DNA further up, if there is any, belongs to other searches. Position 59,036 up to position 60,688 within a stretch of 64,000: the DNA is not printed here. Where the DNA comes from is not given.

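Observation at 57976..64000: Sugar-type (CUT1) ABC importer operon that ends in a secreted thermonuclease and a lipoprotein: candidate extracellular-DNA harvesting system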

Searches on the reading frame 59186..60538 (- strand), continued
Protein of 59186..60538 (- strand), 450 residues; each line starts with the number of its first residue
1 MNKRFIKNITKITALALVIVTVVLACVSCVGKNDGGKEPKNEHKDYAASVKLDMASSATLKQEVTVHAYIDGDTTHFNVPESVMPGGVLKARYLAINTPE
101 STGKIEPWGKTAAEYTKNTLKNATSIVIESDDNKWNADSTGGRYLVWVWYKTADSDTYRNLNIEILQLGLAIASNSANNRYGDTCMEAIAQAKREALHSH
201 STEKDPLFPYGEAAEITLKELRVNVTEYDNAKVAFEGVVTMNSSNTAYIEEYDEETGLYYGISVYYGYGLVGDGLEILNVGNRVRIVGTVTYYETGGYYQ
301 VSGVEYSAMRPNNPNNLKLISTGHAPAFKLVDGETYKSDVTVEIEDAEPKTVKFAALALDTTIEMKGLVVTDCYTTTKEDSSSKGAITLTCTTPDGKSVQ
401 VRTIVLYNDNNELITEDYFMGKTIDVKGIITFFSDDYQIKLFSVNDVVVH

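Call 40: fold_search(model_id=the predicted structure, library=pdb)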
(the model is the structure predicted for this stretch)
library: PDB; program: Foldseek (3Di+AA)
matches with E <= 10: 1141; with E <= 0.001: 328
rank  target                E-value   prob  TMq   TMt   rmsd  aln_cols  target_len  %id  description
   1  4ol7_B                1.2e-09  1.00  0.25  0.81   3.1       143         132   27  Crystal structure of Staphylococcal nuclease variant Delta+PHS V66E A109E at cryogenic temperature (released 2015-01-28)
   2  3t13_A                2.2e-09  1.00  0.25  0.83   2.8       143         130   28  Crystal structure of Staphylococcal nuclease variant Delta+PHS A69G at cryogenic temperature (released 2011-08-03)
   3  1f2z                  2.3e-09  1.00  0.26  0.82   2.8       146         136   27  SIMPLIFICATION OF A PROTEIN LOOP IN STAPHYLOCOCCAL NUCLEASE (released 2003-09-16)
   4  3eji                  2.5e-09  1.00  0.26  0.84   2.6       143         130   29  Crystal structure of Staphylococcal nuclease variant Delta+PHS L36K at cryogenic temperature (released 2008-11-04)
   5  1syc                  2.5e-09  1.00  0.26  0.81   3.0       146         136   27  ENGINEERING ALTERNATIVE BETA-TURN TYPES IN STAPHYLOCOCCAL NUCLEASE (released 1994-07-31)
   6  4ol7_A                2.8e-09  1.00  0.26  0.80   4.6       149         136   26  Crystal structure of Staphylococcal nuclease variant Delta+PHS V66E A109E at cryogenic temperature (released 2015-01-28)
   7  2f0v                  3.1e-09  1.00  0.26  0.80   3.0       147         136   25  Crystal structure of Staphylococcal nuclease mutant V23L/V66L/I72L (released 2006-10-24)
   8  4yij_A                3.5e-09  1.00  0.25  0.81   3.1       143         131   27  Crystal structure of Staphylcoccal nuclease variant Delta+PHS A109E at cryogenic temperature (released 2015-03-18)
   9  2eyj                  3.5e-09  1.00  0.26  0.82   2.9       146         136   26  Crystal structure of Staphylococcal nuclease mutant T62V (released 2006-10-24)
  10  3lx0                  3.7e-09  1.00  0.27  0.83   3.7       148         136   26  Crystal structure of Staphylococcal nuclease variant Delta+PHS D21N at cryogenic temperature (released 2011-02-16)
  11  4k14                  3.7e-09  1.00  0.26  0.80   2.9       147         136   26  Crystal Structure of Staphylococcal nuclease mutant V66I/V99L (released 2013-04-17)
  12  1sye                  4.4e-09  1.00  0.26  0.81   3.0       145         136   26  ENGINEERING ALTERNATIVE BETA-TURN TYPES IN STAPHYLOCOCCAL NUCLEASE (released 1994-07-31)
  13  2pw5                  4.6e-09  1.00  0.26  0.84   2.5       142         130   30  Crystal Structure of Staphylococcal nuclease variant V66Y/P117G/H124L/S128A at room temperature (released 2008-04-22)
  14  4iun                  4.6e-09  1.00  0.26  0.82   3.9       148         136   26  Crystal structure of Staphylococcal nuclease variant Delta+PHS R126E at cryogenic temperature (released 2013-02-06)
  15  4i65                  4.6e-09  1.00  0.26  0.80   3.1       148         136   24  Crystal Structure of Staphylococcal nuclease mutant V23I/L25V/I72V/I92V (released 2013-03-20)
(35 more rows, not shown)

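Call 42: search_protein_families(library=pfam, alignment_id=A2, max_evalue=0.05)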
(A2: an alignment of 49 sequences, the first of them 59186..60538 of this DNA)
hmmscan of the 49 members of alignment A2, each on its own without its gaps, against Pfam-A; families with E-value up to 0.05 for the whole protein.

A. member 1, window:59186-60538:- (450 aa): 1 family
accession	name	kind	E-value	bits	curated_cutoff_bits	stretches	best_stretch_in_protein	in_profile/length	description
PF00565.23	SNase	-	1.2e-09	39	21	1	92-195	3-100/107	Staphylococcal nuclease homologue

B. families by the number of members that match (of 49 scanned): 13 families
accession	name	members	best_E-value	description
PF00565.23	SNase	49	1.6e-11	Staphylococcal nuclease homologue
PF01336.31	tRNA_anti-codon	30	2.5e-06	OB-fold nucleic acid binding domain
PF13742.12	tRNA_anti_2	18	0.00052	OB-fold nucleic acid binding domain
PF25794.1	SACS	4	0.0031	Sacsin domain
PF06048.17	DUF927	3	0.011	Domain of unknown function (DUF927)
PF18942.5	DUF5689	2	0.0022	Family of unknown function (DUF5689)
PF15983.10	DUF4767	1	0.013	Domain of unknown function (DUF4767)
PF16640.11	Big_3_5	1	0.016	Bacterial Ig-like domain (group 3)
PF19106.5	DUF5793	1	0.018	Family of unknown function (DUF5793)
PF10648.15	Gmad2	1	0.024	Immunoglobulin-like domain of bacterial spore germination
PF02234.24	CDI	1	0.026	Cyclin-dependent kinase inhibitor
PF16127.10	DUF4839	1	0.029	Domain of unknown function (DUF4839)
PF18099.7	CBM_35_2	1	0.036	Carbohydrate binding module (family 35)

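Call 61: search_solved_structures(query=window:59186-60538:-, max_evalue=0.00001, show_alignments=1)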
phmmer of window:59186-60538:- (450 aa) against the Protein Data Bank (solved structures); distinct sequences matched with E-value up to 0.00001: 0.

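Call 62: search_solved_structures(query=A2, max_evalue=0.01, show_alignments=2)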
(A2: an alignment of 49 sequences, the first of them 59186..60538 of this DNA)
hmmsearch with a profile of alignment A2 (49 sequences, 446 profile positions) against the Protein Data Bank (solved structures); distinct sequences matched with E-value up to 0.01: 282 (the best 60 are shown).
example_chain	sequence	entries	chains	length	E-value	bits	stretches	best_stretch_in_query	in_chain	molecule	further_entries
2rks_A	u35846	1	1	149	1.8e-08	36.8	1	58-201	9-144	Thermonuclease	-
3d6c_A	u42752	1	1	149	2.2e-08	36.6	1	58-201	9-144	Thermonuclease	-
4qf4_A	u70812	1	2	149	2.8e-08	36.2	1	58-201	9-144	Thermonuclease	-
3mhb_A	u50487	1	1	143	3e-08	36.1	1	58-201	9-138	Thermonuclease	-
3mvv_A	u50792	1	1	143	3.2e-08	36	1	58-201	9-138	Thermonuclease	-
1ey8_A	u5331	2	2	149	3.2e-08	36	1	58-201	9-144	STAPHYLOCOCCAL NUCLEASE | Thermonuclease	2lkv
1syg_A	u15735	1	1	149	3.4e-08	35.9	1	58-201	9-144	STAPHYLOCOCCAL NUCLEASE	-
2f0s_A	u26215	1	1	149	4.3e-08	35.6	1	58-201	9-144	Staphylococcal nuclease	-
1f2z_A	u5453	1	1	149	4.4e-08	35.6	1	58-201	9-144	STAPHYLOCOCCAL NUCLEASE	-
1f2y_A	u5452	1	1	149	4.5e-08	35.6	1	58-201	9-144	STAPHYLOCOCCAL NUCLEASE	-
1snq_A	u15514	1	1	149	4.8e-08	35.5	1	58-201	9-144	STAPHYLOCOCCAL NUCLEASE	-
4kta_A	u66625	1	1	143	4.8e-08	35.4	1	58-201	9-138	Thermonuclease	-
6xsc_A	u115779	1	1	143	5.4e-08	35.3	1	58-201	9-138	Thermonuclease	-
1ey7_A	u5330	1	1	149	5.8e-08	35.2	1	58-201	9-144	STAPHYLOCOCCAL NUCLEASE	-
2pw5_A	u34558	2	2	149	5.9e-08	35.2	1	58-201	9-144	Thermonuclease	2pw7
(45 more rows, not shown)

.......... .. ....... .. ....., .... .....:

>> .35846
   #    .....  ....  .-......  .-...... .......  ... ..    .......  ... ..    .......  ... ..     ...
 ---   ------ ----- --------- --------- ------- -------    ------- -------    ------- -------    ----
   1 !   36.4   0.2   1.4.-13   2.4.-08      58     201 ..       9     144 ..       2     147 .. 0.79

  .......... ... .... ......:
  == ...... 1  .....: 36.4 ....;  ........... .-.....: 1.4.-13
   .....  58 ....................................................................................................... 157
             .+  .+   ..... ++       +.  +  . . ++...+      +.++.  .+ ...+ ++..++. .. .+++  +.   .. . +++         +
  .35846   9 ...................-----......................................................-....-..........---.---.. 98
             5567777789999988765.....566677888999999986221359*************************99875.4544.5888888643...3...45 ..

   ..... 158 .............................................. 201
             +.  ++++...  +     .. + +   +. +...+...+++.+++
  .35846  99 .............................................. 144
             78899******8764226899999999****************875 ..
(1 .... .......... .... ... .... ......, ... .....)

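Call 71: search_protein_families(library=pfam, proteins=[P0077, P0100, L001:11337-13598:+, L002:11363-14395:+, L001:13732-14961:+, L001:4710-5498:+, L005:3347-4438:+], max_evalue=0.01)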
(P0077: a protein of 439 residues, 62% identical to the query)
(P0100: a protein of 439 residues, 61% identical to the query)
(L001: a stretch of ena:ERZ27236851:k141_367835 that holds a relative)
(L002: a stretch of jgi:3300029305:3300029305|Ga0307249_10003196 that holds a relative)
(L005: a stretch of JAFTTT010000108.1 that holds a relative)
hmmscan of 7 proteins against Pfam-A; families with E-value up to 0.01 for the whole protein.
P0077 (439 aa): 2 families
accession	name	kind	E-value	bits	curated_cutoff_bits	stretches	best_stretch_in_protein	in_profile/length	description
PF00565.23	SNase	-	1.8e-10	41.6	21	1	82-188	3-103/107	Staphylococcal nuclease homologue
PF01336.31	tRNA_anti-codon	-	2.5e-06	27.8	27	1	393-436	31-75/75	OB-fold nucleic acid binding domain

P0100 (439 aa): 2 families
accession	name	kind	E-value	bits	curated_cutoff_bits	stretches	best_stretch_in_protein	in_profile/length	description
PF00565.23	SNase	-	1.1e-10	42.4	21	1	82-190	3-105/107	Staphylococcal nuclease homologue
PF01336.31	tRNA_anti-codon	-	1.6e-05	25.2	27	0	393-434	31-73/75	OB-fold nucleic acid binding domain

L001:11337-13598:+ (753 aa): 5 families
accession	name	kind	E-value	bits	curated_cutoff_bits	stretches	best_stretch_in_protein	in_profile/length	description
PF01336.31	tRNA_anti-codon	-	1.3e-10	41.5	27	0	562-629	2-67/75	OB-fold nucleic acid binding domain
PF13100.11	OstA_2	-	2.1e-06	27.9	21.2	1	607-695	59-146/158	OstA-like protein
PF02080.26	TrkA_C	-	3.3e-05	24.1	27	0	716-735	44-63/71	TrkA-C domain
PF20578.4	aBig_2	-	0.00026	21.2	27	1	358-436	12-87/89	Atrophied bacterial Ig domain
PF19769.4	CPxCG_zf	-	0.00097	19.4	27.2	0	467-517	100-148/183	CPxCG-related zinc finger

L002:11363-14395:+ (1010 aa): 6 families
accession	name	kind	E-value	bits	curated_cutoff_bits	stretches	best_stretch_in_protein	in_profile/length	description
PF01336.31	tRNA_anti-codon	-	1e-18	67.5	27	0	325-392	2-67/75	OB-fold nucleic acid binding domain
PF13437.12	HlyD_3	-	6.3e-06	27.3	22.2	0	695-732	60-97/106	HlyD family secretion protein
PF23577.1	LysM_RLK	-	0.0003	21.2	27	0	606-621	22-37/44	LysM domain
PF13567.11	DUF4131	-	0.00098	19.3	31.6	0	816-882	62-131/165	Domain of unknown function (DUF4131)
PF19386.4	DUF5961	-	0.0081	16.8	25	0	458-477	43-62/72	Family of unknown function (DUF5961)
PF19099.5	DUF5786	-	0.01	17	26.9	0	876-897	24-45/55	Family of unknown function (DUF5786)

L001:13732-14961:+ (409 aa): 2 families
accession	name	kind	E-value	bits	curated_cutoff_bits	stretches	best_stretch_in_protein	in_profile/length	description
PF02368.24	Big_2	-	1.4e-08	35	22.8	1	35-107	2-76/79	Bacterial Ig-like domain (group 2)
PF00545.25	Ribonuclease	-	0.0028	18.6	24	1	263-344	43-96/98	ribonuclease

L001:4710-5498:+ (262 aa): 1 family
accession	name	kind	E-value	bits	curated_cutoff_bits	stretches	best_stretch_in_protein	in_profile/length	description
PF06271.18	RDD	-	1.8e-12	48.2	24.1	1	16-225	2-136/137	RDD family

L005:3347-4438:+ (363 aa): 6 families
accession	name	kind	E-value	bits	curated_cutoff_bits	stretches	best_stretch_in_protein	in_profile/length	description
PF00005.33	ABC_tran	-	1.1e-36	126.9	25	1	27-172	2-136/137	ABC transporter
PF17850.7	CysA_C_terminal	-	1.7e-07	32.1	29.7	1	251-287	1-39/43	CysA C-terminal regulatory domain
PF17912.7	OB_MalK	-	4.2e-06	28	27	1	246-287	1-51/53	MalK OB fold domain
PF13304.12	AAA_21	-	1.8e-05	25.4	27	0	140-206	233-301/304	AAA domain, putative AbiEii toxin, Type IV TA system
PF08402.16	TOBE_2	-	0.00037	21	21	1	282-353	1-76/76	TOBE domain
PF13481.12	AAA_25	-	0.0097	16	27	0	33-57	30-54/195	AAA domain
